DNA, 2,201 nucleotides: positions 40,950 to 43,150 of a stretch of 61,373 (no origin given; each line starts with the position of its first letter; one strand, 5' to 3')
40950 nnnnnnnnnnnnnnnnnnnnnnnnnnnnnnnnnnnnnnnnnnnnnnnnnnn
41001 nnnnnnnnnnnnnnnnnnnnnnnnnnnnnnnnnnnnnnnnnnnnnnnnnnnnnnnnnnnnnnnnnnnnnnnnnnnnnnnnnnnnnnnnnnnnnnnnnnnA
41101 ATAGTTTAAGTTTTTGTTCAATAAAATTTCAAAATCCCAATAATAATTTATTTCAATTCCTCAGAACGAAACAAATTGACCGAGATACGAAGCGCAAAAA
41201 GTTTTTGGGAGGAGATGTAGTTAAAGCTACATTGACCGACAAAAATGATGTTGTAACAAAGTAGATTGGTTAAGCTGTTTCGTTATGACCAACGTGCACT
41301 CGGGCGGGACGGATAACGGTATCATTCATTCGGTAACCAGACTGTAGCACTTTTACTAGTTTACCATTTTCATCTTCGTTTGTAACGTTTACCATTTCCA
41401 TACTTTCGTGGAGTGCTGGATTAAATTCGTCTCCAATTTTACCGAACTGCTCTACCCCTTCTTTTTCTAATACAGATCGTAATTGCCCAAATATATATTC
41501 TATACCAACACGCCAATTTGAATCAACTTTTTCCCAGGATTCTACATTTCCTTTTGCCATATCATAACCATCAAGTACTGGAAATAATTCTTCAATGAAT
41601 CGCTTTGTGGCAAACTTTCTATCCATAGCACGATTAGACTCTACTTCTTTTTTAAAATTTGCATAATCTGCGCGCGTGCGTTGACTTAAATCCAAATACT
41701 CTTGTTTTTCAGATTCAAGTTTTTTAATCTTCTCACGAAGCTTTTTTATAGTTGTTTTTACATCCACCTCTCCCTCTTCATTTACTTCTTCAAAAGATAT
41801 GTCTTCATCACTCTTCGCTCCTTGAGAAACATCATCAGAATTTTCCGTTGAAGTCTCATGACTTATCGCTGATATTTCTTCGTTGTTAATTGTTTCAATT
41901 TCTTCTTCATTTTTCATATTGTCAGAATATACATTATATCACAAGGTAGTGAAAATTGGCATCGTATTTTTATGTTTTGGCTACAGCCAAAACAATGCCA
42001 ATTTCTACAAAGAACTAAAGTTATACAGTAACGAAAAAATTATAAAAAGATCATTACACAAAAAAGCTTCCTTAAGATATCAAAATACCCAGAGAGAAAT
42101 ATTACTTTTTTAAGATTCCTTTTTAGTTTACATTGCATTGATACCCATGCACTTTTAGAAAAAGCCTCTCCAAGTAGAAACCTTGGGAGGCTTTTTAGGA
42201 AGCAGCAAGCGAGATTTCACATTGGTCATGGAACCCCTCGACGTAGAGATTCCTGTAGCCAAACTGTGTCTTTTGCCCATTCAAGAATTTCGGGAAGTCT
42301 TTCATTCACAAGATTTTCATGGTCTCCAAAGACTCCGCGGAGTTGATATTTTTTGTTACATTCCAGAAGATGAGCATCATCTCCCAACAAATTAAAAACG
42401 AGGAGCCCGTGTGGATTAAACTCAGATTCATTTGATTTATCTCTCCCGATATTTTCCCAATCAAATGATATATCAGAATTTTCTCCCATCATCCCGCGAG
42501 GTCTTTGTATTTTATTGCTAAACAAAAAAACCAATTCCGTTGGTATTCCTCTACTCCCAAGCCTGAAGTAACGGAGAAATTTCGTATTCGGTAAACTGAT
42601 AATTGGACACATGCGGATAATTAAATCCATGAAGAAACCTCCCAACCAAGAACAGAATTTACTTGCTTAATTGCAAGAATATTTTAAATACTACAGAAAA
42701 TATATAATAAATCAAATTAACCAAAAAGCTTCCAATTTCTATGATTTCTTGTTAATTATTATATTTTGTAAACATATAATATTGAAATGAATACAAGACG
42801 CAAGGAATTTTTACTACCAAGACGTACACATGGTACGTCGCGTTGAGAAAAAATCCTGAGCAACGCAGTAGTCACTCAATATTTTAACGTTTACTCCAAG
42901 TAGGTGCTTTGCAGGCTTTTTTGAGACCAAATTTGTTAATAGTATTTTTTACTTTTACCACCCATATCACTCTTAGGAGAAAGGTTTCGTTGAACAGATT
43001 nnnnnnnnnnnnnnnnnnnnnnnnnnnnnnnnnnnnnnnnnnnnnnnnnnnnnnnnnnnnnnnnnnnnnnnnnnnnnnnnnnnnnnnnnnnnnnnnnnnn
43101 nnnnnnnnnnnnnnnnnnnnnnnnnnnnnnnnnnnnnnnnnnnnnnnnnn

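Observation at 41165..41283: R elements sit at a fixed offset after stop codons and are enclosed by a stem made from the last codons of the local gene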

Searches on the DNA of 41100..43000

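Call 14: search_rna_families(source=window, start=41100, end=43000, threshold=evalue, max_evalue=10)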
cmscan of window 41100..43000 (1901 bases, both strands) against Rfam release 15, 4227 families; matches with E-value up to 10: 2.
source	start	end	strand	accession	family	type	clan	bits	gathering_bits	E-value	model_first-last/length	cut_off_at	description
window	41145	41199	-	RF02218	ZNRD1-AS1_1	Gene; lncRNA;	-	19.5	50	0.47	1-68/68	no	ZNRD1 antisense RNA 1 conserved region 1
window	42061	42219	-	RF02431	SpF22_sRNA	Gene; sRNA;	-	17.1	55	2.9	1-140/140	no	Streptococcus sRNA SpF22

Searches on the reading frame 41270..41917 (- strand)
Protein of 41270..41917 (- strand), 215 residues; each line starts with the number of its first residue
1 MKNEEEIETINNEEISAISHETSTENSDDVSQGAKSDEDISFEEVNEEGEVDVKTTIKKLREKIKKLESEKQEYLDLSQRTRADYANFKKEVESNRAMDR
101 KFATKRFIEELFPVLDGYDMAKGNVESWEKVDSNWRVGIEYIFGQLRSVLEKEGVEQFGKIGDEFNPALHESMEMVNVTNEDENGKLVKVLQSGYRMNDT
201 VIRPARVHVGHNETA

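Call 46: search_protein_families(library=pfam, proteins=[window:41270-41917:-], max_evalue=0.001)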
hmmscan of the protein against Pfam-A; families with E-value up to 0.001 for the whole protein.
window:41270-41917:- (215 aa): 1 family
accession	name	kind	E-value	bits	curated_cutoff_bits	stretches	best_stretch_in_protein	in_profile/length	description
PF01025.24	GrpE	-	3.5e-37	128.1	25.8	1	48-210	4-164/165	GrpE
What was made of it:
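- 41270..41288 (-): grpE stop (41270-41272) plus the last 16 nt of the CDS (…H-N-E-T-A), all lying inside the 3' arm of copy a. These codons are element-derived. The GrpE Pfam domain ends at aa 210 of 215 (call 46).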

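Call 52: find_related_loci(query=window:41270-41917:-, collection=metagenome_contigs, flank=2500)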
Query window:41270-41917:- (215 aa) in metagenome_contigs; peptide patterns used: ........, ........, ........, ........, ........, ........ (x = any residue, [..] = any of these).
267 stretches matched a pattern; 35 encode a relative of the query (tblastn E <= 1e-3); 35 distinct loci.
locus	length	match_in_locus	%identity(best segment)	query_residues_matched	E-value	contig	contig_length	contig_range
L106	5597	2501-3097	74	1-213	2e-102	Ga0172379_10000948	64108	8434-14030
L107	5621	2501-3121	73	1-213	9e-100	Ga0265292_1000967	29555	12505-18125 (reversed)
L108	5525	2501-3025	81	38-212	1e-96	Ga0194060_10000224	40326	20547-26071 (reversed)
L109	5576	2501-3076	74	24-215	4e-96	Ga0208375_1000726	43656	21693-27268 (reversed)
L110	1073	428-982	77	28-213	4e-104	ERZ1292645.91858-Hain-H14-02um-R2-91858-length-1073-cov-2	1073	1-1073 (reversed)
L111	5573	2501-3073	72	26-213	8e-93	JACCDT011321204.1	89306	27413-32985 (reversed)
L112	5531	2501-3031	75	37-213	2e-90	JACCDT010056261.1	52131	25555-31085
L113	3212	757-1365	66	10-210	8e-89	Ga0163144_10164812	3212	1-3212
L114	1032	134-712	66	1-209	4e-95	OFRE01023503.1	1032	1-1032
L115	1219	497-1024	77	38-213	4e-93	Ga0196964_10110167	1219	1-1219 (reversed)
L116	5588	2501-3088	64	10-213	2e-84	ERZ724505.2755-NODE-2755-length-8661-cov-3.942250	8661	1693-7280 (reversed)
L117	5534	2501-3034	72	37-214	5e-83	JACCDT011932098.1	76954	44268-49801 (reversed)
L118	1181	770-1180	80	38-174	1e-78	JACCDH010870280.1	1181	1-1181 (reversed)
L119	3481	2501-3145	44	1-209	4e-50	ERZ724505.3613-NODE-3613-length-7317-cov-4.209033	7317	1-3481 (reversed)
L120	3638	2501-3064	44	18-209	4e-49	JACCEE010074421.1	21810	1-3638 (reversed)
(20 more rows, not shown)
